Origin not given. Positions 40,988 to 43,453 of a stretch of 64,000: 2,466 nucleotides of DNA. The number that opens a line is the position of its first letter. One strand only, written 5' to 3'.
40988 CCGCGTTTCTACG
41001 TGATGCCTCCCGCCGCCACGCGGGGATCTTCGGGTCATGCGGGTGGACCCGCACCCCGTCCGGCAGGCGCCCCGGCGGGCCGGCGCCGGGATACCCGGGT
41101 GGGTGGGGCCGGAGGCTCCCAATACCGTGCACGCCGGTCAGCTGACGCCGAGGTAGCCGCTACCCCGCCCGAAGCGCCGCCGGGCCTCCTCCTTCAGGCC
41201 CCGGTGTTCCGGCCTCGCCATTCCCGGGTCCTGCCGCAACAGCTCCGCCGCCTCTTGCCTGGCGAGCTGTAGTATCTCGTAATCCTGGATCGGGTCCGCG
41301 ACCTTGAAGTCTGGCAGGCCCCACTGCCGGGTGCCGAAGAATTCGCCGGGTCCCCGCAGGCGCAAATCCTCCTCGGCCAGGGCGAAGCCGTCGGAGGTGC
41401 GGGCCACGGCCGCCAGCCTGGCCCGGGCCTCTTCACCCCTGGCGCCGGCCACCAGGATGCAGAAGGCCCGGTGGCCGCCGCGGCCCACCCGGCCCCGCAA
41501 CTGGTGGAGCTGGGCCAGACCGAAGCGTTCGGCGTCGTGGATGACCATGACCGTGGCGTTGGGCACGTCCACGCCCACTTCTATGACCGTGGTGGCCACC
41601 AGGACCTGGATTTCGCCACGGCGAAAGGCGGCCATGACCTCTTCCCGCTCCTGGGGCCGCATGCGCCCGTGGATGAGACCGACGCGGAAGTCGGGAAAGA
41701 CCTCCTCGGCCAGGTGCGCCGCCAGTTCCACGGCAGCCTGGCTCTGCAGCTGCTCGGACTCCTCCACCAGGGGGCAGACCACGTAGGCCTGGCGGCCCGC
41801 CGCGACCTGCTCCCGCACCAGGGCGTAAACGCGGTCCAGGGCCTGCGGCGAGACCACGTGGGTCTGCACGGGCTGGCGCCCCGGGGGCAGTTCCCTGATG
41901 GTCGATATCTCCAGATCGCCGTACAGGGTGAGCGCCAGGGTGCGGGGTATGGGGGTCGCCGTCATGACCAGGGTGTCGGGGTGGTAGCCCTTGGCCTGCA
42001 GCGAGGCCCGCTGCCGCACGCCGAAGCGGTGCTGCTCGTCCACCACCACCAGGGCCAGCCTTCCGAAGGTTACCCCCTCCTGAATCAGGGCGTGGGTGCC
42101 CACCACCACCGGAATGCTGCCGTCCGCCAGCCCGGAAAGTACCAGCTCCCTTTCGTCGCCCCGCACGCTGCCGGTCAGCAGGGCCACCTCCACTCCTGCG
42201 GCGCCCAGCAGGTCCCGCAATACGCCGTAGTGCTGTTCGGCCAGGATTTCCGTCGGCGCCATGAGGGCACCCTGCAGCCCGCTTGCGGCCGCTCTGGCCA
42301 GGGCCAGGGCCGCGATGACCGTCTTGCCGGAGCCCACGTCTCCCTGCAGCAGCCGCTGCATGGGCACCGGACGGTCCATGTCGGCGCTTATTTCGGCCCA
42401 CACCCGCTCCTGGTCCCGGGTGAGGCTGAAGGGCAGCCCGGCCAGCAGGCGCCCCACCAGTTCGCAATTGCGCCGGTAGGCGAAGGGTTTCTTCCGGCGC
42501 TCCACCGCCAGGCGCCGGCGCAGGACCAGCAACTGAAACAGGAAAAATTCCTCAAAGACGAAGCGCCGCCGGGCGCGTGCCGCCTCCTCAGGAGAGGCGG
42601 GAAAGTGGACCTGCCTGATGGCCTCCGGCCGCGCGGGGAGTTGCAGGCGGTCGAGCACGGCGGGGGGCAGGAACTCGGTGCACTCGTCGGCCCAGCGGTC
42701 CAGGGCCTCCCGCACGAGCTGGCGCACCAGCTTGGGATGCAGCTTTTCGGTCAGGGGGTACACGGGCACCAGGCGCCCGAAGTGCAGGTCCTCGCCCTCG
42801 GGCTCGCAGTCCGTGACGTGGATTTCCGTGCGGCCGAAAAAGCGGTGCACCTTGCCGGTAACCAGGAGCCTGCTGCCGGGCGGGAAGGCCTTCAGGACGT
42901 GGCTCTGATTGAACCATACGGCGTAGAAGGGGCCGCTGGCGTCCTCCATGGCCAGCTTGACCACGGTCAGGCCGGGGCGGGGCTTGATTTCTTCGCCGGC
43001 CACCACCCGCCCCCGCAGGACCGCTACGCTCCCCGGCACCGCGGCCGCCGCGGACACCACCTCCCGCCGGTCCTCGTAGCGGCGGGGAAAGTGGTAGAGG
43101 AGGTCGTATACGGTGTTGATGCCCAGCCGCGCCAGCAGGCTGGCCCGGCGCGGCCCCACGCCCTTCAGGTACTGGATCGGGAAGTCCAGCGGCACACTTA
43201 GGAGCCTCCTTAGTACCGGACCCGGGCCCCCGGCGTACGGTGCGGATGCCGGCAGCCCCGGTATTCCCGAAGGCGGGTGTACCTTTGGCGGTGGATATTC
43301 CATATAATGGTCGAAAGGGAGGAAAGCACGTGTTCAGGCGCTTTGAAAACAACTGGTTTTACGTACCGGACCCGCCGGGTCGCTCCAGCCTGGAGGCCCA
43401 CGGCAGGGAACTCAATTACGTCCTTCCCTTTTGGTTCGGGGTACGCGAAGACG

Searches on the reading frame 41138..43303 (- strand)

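Call 66: search_protein_families(library=pfam, proteins=[window:41138-43303:-], max_evalue=0.00001)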
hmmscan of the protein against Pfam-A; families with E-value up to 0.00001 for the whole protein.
window:41138-43303:- (721 aa): 7 families
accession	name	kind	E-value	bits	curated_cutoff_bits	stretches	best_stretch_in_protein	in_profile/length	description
PF17191.10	RecG_wedge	-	4.6e-31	108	23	1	42-201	1-159/162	RecG wedge domain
PF00271.37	Helicase_C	-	1.4e-27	96.5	23.5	1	494-610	8-110/110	Helicase conserved C-terminal domain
PF00270.35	DEAD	-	3.6e-22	79.3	26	1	295-456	1-164/167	DEAD/DEAH box helicase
PF19833.4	RecG_dom3_C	-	3.2e-15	56.4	26.8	1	636-704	1-70/87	ATP-dependent DNA helicase RecG, domain 3, C-terminal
PF01336.31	tRNA_anti-codon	-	2.9e-07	30.8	27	1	96-168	3-74/75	OB-fold nucleic acid binding domain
PF04851.21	ResIII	-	6.1e-06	26.7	22.5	0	297-451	7-162/164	Type III restriction enzyme, res subunit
PF22590.2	Cas3-like_C_2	-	7.1e-06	26.7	27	0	523-608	14-103/106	CRISPR-associated nuclease/helicase Cas3, C-terminal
